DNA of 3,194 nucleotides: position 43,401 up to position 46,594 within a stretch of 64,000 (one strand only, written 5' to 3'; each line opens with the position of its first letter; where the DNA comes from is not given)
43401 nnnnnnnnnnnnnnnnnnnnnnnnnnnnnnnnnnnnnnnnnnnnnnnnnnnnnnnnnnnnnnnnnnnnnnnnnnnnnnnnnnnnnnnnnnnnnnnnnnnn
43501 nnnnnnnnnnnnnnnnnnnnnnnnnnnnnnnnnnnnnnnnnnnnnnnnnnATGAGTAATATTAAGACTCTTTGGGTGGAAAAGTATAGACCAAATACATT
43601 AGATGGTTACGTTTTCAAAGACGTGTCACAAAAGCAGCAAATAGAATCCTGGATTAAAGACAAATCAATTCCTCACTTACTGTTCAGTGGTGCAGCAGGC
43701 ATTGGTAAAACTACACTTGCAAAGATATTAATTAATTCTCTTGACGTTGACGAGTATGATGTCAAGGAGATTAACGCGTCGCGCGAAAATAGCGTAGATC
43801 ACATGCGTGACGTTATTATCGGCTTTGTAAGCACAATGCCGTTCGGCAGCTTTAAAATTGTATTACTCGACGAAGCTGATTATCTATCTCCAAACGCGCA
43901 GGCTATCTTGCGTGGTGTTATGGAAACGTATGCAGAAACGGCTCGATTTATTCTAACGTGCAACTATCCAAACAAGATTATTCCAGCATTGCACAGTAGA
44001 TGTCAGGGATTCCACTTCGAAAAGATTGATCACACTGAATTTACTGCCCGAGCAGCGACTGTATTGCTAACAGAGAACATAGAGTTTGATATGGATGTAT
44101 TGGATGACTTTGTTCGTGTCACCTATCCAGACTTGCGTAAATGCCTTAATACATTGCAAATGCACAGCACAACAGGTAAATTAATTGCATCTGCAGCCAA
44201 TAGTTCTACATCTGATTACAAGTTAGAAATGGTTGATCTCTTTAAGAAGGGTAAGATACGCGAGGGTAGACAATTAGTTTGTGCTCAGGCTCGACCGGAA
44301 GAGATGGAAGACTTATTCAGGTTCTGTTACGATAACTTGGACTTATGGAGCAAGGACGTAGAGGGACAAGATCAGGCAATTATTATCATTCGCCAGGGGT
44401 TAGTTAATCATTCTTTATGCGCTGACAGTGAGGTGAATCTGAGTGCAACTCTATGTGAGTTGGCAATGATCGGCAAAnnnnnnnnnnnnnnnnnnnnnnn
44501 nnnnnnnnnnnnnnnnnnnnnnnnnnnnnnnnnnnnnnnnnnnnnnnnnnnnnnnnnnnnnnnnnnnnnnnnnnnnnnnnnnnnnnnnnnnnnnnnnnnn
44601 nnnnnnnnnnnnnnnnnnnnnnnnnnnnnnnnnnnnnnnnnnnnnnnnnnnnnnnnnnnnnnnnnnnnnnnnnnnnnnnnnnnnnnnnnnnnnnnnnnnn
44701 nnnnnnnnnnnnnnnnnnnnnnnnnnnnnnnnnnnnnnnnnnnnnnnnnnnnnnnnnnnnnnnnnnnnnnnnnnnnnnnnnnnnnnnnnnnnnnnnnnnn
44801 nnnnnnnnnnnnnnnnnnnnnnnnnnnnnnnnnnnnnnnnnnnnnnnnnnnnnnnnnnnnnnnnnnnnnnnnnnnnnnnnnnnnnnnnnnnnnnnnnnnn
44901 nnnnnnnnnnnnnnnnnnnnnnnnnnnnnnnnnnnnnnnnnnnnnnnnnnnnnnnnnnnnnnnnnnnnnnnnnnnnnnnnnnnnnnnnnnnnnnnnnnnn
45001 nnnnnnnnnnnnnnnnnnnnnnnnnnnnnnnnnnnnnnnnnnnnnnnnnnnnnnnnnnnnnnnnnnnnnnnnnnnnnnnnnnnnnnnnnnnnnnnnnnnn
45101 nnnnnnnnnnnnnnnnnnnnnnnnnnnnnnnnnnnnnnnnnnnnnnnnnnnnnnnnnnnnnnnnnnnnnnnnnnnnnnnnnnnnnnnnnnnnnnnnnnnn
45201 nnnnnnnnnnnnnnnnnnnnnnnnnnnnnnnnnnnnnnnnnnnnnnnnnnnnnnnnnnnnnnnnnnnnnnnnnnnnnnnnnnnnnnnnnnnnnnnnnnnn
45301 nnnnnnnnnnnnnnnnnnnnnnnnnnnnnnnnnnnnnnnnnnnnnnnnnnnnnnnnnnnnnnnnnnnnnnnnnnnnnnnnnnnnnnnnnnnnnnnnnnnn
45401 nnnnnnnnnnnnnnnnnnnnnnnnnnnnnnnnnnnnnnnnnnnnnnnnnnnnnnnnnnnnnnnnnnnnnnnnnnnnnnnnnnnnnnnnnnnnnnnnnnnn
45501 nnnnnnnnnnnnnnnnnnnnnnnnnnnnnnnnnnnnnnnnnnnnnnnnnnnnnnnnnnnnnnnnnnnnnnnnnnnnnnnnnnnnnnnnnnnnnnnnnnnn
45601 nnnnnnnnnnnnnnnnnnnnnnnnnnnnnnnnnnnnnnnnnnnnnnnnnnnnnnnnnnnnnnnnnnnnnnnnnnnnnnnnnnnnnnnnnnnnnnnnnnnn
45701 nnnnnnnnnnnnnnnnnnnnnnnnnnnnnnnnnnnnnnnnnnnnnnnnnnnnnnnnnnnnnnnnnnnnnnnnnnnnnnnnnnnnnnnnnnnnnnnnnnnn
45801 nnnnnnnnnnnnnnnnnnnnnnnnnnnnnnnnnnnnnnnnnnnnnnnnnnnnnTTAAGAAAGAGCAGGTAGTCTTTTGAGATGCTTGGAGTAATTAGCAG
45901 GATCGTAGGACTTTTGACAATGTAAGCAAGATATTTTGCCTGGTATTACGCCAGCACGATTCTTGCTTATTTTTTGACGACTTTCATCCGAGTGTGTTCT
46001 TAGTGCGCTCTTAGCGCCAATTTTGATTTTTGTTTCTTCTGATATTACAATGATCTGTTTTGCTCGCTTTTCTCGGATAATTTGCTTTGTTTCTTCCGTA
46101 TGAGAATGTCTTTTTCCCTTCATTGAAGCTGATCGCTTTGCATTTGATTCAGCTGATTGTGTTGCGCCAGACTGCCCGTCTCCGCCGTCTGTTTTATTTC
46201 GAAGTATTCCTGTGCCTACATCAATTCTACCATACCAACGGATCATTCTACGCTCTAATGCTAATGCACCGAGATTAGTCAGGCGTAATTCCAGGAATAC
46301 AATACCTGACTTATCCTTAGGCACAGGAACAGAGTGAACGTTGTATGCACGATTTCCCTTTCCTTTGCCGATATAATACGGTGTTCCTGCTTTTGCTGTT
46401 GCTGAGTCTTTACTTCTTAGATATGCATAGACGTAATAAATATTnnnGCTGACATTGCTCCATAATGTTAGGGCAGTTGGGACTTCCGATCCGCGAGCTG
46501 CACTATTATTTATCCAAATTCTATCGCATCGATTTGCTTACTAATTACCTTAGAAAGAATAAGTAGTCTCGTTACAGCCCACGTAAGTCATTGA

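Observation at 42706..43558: Homing-endonuclease-like gene split by a single-base (+1) frameshift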

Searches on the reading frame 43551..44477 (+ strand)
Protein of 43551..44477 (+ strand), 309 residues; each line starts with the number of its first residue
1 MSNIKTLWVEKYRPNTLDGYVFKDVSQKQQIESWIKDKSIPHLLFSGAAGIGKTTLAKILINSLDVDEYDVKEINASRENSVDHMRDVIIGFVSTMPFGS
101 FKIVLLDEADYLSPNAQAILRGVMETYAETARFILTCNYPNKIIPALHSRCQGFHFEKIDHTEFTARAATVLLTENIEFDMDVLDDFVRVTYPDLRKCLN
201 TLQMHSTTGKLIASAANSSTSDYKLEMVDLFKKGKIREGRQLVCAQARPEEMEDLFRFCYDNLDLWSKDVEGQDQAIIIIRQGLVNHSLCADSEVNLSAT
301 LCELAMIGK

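Call 5: search_protein_families(library=pfam, max_evalue=1, proteins=[window:43551-44477:+])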
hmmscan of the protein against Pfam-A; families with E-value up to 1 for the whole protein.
window:43551-44477:+ (309 aa): 34 families (the best 25 are shown)
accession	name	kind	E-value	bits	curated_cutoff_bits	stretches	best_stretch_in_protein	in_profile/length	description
PF00004.35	AAA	-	1.5e-13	51.8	21.2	1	43-152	1-124/131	ATPase family associated with various cellular activities (AAA)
PF13177.12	DNA_pol3_delta2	-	3.4e-11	43.8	27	1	79-159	80-160/161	DNA polymerase III, delta subunit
PF05496.18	RuvB_N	-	6.3e-07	29.7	27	1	13-127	2-111/159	Holliday junction DNA helicase RuvB P-loop domain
PF03215.21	Rad17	-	6e-06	26.8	23.8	1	6-112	7-120/186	Rad17 P-loop domain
PF24883.2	NPHP3_N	-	2.2e-05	25.1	24.8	1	25-68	6-50/164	Nephrocystin 3, N-terminal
PF13401.12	AAA_22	-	2.3e-05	25.1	27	1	42-90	7-55/130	AAA domain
PF12775.13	AAA_7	-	2.3e-05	24.5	25.8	1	42-91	35-84/181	P-loop containing dynein motor region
PF21328.3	Gp44_lid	-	4.1e-05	24.1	27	1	164-211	9-57/63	Sliding-clamp-loader large subunit, AAA+ ATPase lid domain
PF13173.12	AAA_14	-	7.9e-05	23.1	27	1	43-137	5-97/129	AAA domain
PF25361.1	AAA_lid_RFC1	-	0.00011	22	34.9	1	165-210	5-50/59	RFC1-like, AAA+ ATPase lid domain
PF20720.3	nSTAND3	-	0.00025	21.2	27.2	1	42-76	19-53/155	Novel STAND NTPase 3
PF25201.1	nSTAND6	-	0.00072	20.1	27.7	1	38-85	16-63/148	Novel STAND NTPase 6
PF07724.20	AAA_2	-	0.0017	18.9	27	1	41-125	4-100/166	AAA domain (Cdc48 subfamily)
PF02367.23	TsaE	-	0.0061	16.9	26.6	1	31-70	14-50/128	Threonylcarbamoyl adenosine biosynthesis protein TsaE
PF01637.24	ATPase_2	-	0.0078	16.5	33.2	1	29-88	9-68/225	ATPase domain predominantly from Archaea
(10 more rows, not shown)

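Call 6: search_protein_families(library=phrogs, max_evalue=0.01, proteins=[window:43551-44477:+])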
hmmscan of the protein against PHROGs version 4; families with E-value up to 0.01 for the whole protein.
window:43551-44477:+ (309 aa): 11 families
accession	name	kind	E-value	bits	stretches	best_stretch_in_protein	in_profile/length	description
phrog_168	-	DNA, RNA and nucleotide metabolism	2.9e-75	254.9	1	4-307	7-310/314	clamp loader of DNA polymerase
phrog_5846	-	DNA, RNA and nucleotide metabolism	2.5e-32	113.6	1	10-213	8-210/380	clamp loader of DNA polymerase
phrog_11838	-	DNA, RNA and nucleotide metabolism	6.3e-25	89.2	1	6-232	5-233/420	clamp loader of DNA polymerase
phrog_325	-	DNA, RNA and nucleotide metabolism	0.00033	20.1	1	27-64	475-514/986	Dda-like helicase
phrog_22983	-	unknown function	0.0015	19.1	1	80-152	18-92/324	-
phrog_10401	-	other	0.0025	17.6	1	42-71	462-491/667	ATPase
phrog_25070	-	unknown function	0.0053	17.5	0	164-203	57-96/214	-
phrog_7998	-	unknown function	0.0059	16.8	0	40-95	40-97/339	-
phrog_2376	-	other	0.0068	16.8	0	43-189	77-217/363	ATPase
phrog_1250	-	unknown function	0.0082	16.2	0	33-76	97-141/327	unknown function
phrog_296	-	integration and excision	0.0092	15.7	0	44-121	322-409/626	DNA transposition protein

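Call 31: find_related_loci(query=window:43551-44477:+, collection=viral_contigs, flank=3000)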
Query window:43551-44477:+ (309 aa) in viral_contigs; peptide patterns used: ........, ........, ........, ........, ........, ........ (x = any residue, [..] = any of these).
297 stretches matched a pattern; 294 encode a relative of the query (tblastn E <= 1e-3); the best 80 are kept; 80 distinct loci.
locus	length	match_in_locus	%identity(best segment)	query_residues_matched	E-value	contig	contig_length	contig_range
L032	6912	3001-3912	83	4-307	0e+0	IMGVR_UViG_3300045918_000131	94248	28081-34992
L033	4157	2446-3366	69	3-308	3e-155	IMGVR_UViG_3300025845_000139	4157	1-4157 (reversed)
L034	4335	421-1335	70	4-307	2e-150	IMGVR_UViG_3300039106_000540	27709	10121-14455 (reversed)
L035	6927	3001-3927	67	1-308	1e-148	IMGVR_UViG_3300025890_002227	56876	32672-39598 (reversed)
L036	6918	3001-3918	68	3-307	3e-148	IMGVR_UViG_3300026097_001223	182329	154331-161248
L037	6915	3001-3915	68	4-307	6e-147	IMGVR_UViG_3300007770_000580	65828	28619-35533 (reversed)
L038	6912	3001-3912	68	2-305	3e-144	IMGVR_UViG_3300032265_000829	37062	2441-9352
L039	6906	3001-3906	69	5-305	8e-144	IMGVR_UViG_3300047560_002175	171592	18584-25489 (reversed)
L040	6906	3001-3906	69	5-305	8e-144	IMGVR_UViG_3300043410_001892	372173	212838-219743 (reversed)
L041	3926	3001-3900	66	7-305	8e-145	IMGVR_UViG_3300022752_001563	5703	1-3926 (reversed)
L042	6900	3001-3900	67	7-305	2e-143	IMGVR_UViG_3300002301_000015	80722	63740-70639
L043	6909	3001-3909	66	7-308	2e-143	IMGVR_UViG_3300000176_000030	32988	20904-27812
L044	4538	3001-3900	67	7-305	9e-144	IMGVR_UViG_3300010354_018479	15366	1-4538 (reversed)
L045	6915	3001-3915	67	4-307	4e-143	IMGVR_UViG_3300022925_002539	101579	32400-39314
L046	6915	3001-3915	67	4-307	4e-143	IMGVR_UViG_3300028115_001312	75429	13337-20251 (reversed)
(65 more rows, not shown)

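Call 47: search_dna_similar(query=window:43551-44477:+, collection=phages, mode=protein, max_evalue=1e-10, max_rows=12)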
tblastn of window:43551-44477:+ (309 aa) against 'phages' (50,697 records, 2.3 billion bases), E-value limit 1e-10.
Records with a match: 1698; places in all: 1699; records where one place covers at least 80% of the query: 845.
Best place of each record, by identity: <60% 1698.
By first word of the organism name: Synechococcus 377; Escherichia 193; Salmonella 177; Klebsiella 172; Vibrio 136; Aeromonas 80; Cyanophage 61; Enterobacter 59; Campylobacter 53; Prochlorococcus 24; and 63 more.
By host as written in the record: - 371; Synechococcus 107; Klebsiella pneumoniae 80; Escherichia coli 77; Synechococcus sp. 38; Synechococcus sp. WH7803 28; Salmonella enterica 27; Aeromonas salmonicida 27; and 383 more.
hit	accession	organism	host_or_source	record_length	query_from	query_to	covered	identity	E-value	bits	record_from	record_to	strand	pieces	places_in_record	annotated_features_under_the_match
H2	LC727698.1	Pseudomonas phage sp. 30-3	Pseudomonas aeruginosa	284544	4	304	97%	57.9%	1e-116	375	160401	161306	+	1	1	ATPase AAA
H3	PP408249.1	Pseudomonas phage vB_Pa-PAC2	Pseudomonas aeruginosa PAO1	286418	4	304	97%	57.9%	1e-116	375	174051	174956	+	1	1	AAA domain-containing protein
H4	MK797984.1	Pseudomonas phage vB_PaeM_PA5oct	-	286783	4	304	97%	57.9%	1e-116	375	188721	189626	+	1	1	hypothetical protein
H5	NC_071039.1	Pseudomonas phage vB_PaeM_PA5oct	-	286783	4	304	97%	57.9%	1e-116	375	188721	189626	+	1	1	hypothetical protein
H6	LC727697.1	Pseudomonas phage sp. 30-2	Pseudomonas aeruginosa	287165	4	304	97%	57.9%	1e-116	375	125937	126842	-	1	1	ATPase AAA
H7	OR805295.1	Pseudomonas phage Paride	Pseudomonas aeruginosa PAO1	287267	4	304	97%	57.9%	1e-116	375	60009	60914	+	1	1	clamp loader of DNA polymerase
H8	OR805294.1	Pseudomonas phage Ettore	Pseudomonas aeruginosa PAO1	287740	4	304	97%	57.9%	1e-116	375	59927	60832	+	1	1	clamp loader of DNA polymerase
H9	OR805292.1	Pseudomonas phage Cassandra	Pseudomonas aeruginosa PAO1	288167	4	304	97%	57.9%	1e-116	375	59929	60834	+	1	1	clamp loader of DNA polymerase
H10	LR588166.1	Pseudomonas phage vB_PaeM_MIJ3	-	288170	4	304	97%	57.9%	1e-116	375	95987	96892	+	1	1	dnaX: DNA polymerase III subunit tau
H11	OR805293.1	Pseudomonas phage Deifobo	Pseudomonas aeruginosa PAO1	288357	4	304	97%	57.9%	1e-116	375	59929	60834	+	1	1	clamp loader of DNA polymerase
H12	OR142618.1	Pseudomonas phage Callisto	Pseudomonas aeruginosa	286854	4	304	97%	57.9%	1e-116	374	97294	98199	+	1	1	ruvB: holliday junction ATP-dependent DNA helicase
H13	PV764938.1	Sinorhizobium phage Phosso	Sinohrizobium meliloti NRRL L-50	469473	7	307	97%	48.2%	2e-95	314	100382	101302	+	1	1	AAA-ATPase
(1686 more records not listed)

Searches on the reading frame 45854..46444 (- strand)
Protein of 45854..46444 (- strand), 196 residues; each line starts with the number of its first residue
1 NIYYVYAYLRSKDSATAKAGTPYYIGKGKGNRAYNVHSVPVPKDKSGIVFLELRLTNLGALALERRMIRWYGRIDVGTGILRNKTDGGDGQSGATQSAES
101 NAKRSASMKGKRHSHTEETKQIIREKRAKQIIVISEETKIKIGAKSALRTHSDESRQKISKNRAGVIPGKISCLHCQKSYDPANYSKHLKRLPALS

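Call 5: search_protein_families(library=pfam, max_evalue=1, proteins=[window:45854-46444:-])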
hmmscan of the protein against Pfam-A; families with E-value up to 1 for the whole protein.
window:45854-46444:- (196 aa): 3 families
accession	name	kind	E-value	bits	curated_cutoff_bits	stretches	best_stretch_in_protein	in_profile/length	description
PF07460.16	NUMOD3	-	0.00094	19.5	20.4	1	149-165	2-18/37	NUMOD3 motif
PF01258.23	zf-dskA_traR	-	0.034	14.6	24.9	1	157-180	11-34/36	Prokaryotic dksA/traR C4-type zinc finger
PF00096.32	zf-C2H2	-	0.6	11.1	25.2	1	172-191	2-22/23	Zinc finger, C2H2 type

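Call 6: search_protein_families(library=phrogs, max_evalue=0.01, proteins=[window:45854-46444:-])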
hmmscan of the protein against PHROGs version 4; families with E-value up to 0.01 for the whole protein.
window:45854-46444:- (196 aa): 4 families
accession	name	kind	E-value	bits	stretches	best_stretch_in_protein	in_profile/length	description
phrog_15526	-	unknown function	1.2e-19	71.9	1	3-143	4-139/168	-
phrog_10829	-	unknown function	9.5e-09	36.4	1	2-129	1-123/165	-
phrog_5356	-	unknown function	0.004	17.6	1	3-35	16-42/255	-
phrog_314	-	DNA, RNA and nucleotide metabolism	0.0068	16.4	0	23-179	192-362/574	homing endonuclease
